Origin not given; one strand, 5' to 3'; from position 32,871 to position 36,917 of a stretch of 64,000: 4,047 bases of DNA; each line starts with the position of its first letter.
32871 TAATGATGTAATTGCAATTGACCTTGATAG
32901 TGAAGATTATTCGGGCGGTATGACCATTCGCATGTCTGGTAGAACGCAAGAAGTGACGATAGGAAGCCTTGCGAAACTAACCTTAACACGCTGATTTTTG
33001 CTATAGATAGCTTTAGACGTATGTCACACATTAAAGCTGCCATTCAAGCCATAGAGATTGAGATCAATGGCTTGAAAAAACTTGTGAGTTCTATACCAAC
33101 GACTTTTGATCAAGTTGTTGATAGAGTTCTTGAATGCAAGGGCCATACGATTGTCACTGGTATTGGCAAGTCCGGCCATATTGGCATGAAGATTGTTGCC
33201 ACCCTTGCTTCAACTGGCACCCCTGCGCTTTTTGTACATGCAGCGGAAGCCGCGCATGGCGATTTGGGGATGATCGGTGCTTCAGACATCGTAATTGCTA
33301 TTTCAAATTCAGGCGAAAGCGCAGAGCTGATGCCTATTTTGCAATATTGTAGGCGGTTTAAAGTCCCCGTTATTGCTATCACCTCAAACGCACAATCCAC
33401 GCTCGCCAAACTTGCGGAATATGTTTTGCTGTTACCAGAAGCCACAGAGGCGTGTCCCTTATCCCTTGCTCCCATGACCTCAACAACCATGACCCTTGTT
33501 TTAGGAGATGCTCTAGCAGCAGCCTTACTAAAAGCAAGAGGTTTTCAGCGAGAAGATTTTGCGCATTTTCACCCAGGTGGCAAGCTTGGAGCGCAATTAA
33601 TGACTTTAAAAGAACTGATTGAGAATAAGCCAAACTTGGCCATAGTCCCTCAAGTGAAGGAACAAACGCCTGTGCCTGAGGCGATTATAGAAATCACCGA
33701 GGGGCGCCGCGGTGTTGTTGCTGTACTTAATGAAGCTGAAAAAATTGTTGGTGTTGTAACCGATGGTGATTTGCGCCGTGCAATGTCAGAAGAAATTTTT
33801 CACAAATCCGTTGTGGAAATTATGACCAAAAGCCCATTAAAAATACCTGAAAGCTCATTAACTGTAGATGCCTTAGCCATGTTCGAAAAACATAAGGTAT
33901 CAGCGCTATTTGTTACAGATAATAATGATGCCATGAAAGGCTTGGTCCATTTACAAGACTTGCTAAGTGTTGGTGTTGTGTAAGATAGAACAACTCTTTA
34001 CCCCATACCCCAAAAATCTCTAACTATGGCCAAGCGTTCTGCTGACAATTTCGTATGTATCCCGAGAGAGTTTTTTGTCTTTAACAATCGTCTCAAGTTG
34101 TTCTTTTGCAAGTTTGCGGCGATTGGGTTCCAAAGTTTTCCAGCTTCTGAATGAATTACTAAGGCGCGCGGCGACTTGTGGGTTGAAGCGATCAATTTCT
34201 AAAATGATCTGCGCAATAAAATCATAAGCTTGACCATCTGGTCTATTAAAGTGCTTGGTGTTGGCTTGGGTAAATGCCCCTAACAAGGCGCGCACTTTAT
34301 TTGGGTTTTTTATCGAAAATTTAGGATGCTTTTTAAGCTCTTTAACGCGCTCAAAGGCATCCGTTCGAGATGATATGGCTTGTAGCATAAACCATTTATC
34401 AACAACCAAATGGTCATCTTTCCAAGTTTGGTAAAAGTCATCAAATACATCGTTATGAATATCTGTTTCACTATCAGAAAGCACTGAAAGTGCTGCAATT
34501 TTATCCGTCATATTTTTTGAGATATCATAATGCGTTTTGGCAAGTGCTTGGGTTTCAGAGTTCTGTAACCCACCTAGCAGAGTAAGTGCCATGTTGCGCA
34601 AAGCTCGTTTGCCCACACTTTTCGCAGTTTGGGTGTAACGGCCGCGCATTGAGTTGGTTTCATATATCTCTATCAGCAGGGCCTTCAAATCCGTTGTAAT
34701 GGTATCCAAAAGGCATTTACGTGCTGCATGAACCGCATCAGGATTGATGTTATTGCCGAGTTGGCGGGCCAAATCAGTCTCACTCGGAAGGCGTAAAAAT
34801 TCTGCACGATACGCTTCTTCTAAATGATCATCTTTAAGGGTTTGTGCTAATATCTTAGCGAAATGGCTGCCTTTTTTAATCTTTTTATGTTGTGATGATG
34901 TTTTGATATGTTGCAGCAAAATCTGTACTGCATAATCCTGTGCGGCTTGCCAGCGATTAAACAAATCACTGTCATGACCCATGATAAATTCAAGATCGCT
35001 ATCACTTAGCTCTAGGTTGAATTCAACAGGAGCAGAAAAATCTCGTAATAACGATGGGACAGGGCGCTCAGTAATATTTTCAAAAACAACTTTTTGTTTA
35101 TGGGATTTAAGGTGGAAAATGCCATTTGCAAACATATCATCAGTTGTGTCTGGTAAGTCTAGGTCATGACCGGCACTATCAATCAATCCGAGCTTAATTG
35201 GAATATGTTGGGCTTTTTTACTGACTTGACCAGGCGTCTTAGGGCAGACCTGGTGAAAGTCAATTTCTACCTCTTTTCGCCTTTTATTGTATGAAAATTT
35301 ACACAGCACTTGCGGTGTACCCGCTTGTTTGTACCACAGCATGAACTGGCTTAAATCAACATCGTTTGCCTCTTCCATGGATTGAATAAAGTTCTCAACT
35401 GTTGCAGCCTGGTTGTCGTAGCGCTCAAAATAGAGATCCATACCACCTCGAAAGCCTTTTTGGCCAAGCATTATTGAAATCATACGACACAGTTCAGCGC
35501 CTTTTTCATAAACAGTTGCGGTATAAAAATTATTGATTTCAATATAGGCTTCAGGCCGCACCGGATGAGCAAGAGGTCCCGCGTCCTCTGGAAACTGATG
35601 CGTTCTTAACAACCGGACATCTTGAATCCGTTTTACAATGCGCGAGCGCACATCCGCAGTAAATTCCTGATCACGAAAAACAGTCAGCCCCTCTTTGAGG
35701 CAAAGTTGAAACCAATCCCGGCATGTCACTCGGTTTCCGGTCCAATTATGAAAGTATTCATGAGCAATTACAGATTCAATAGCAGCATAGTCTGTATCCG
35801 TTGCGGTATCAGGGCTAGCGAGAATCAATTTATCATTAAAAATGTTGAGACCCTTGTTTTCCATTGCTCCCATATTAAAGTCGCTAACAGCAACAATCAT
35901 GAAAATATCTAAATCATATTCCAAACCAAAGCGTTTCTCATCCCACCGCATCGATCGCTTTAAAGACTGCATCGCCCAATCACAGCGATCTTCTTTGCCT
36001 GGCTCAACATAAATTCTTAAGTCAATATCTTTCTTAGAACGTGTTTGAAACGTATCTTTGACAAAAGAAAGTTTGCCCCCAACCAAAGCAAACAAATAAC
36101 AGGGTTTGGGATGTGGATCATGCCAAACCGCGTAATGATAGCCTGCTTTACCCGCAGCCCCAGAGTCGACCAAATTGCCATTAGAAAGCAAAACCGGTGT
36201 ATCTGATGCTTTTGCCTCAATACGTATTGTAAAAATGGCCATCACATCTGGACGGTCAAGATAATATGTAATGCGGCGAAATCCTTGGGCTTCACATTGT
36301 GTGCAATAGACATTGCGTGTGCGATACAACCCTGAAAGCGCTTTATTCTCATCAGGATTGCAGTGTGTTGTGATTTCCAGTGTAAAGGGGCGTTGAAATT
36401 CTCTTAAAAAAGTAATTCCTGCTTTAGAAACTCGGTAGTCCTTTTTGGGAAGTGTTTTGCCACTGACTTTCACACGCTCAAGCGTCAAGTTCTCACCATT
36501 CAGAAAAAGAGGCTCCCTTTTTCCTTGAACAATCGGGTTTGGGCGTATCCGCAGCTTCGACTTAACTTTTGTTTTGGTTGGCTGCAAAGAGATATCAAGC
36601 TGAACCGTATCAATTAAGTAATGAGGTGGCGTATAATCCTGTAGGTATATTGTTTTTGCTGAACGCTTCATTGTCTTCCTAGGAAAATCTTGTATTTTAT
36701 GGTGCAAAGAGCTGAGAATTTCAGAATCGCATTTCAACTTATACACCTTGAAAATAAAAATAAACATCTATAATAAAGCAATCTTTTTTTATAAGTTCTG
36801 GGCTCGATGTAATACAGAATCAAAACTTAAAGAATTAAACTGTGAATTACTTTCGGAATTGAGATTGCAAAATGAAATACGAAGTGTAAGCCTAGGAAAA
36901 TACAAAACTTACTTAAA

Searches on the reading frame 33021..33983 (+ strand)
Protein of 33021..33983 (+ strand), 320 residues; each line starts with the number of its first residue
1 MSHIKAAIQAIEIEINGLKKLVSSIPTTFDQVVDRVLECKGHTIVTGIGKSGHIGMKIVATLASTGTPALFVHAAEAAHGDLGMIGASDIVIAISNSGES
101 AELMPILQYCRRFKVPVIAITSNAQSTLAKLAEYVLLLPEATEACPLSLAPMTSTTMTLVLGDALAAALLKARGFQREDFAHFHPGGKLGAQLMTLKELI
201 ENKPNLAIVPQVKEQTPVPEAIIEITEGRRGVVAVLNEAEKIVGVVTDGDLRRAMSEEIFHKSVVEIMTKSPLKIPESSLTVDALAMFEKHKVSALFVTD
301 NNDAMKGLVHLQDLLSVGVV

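Call 3: search_protein_families(library=pfam, proteins=[window:33021-33983:+], max_evalue=0.01)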
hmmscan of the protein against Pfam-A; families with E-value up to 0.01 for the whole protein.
window:33021-33983:+ (320 aa): 3 families
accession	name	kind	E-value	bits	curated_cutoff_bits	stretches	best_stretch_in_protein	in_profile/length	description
PF01380.27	SIS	-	1.8e-28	99.4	25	1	37-167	2-130/131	SIS domain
PF00571.33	CBS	-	3.2e-16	59.8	24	2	265-317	2-54/57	CBS domain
PF13580.11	SIS_2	-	0.00014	22.3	27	1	87-122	103-138/138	SIS domain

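Call 4: search_protein_families(library=ncbifam, proteins=[window:33021-33983:+], max_evalue=0.01)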
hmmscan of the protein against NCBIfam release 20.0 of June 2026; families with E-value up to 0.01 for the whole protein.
window:33021-33983:+ (320 aa): 40 families (the best 25 are shown)
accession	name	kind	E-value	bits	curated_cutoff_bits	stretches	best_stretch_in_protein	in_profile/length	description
NF008141.0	PRK10892.1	equivalog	1.8e-96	323.2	505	1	5-320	14-328/328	arabinose-5-phosphate isomerase KdsD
TIGR00393.1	kpsF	subfamily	3.3e-91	305.6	203.7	1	41-310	1-268/268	KpsF/GutQ family sugar-phosphate isomerase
NF008581.0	PRK11543.1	equivalog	2.1e-85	286.5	481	1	5-319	7-320/321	arabinose-5-phosphate isomerase GutQ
TIGR03127.2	RuMP_HxlB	equivalog_domain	5.1e-13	49.3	160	1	26-184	17-174/178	6-phospho-3-hexuloisomerase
NF041755.1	RuMP_HxlAB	equivalog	7.6e-12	44.9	500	1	9-182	215-385/391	bifunctional 3-hexulose-6-phosphate synthase/6-phospho-3-hexuloisomerase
NF010701.0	PRK14101.1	equivalog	8.8e-09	34.1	920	1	72-177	505-602/638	bifunctional transcriptional regulator/glucokinase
NF001484.0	PRK00331.1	subfamily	1.9e-08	33.2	381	1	34-174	280-417/601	isomerizing glutamine--fructose-6-phosphate transaminase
NF040776.2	AlsR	equivalog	2.2e-08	33.3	400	1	86-167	175-254/279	transcriptional repressor AlsR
NF008458.0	PRK11337.1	equivalog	2.9e-07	29.7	378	1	84-139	185-240/293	MurR/RpiR family transcriptional regulator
NF008590.0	PRK11557.1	equivalog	3.5e-07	29.9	355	1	37-171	129-261/282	MurR/RpiR family transcriptional regulator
TIGR01302.1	IMP_dehydrog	equivalog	7.5e-07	28.4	481.5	1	188-315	68-197/450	IMP dehydrogenase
NF008451.0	PRK11302.1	subfamily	1.1e-06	28.3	296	1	88-176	176-261/286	transcriptional regulator HexR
NF041128.1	glucosaP_deam_GlmD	equivalog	1.8e-06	27.4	580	1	22-144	14-132/323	glucosamine-6-phosphate deaminase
TIGR01135.1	glmS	equivalog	2.1e-06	26.5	418.05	1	34-173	285-421/607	glutamine--fructose-6-phosphate transaminase (isomerizing)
NF041552.1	TF_PrdR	equivalog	2.3e-06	26.3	795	1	211-314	18-121/577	sigma-54 dependent transcriptional regulator PrdR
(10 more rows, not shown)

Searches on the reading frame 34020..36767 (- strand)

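Call 11: search_protein_families(library=pfam, proteins=[window:34020-36767:-], max_evalue=0.001)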
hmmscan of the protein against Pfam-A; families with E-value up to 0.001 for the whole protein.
window:34020-36767:- (915 aa): 4 families
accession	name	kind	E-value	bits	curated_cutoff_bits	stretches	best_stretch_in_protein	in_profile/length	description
PF17432.8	DUF3458_C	-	5.1e-111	371.5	24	1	589-912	1-319/320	Domain of unknown function (DUF3458_C) ARM repeats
PF01433.26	Peptidase_M1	-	8.8e-56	189.4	27.7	1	264-476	1-215/218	Peptidase family M1 domain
PF11940.14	DUF3458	-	2.5e-26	92.4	28.6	1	483-584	1-93/95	Domain of unknown function (DUF3458) Ig-like fold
PF17900.6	Peptidase_M1_N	-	1.2e-13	52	25.8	1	47-225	2-186/186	Peptidase M1 N-terminal domain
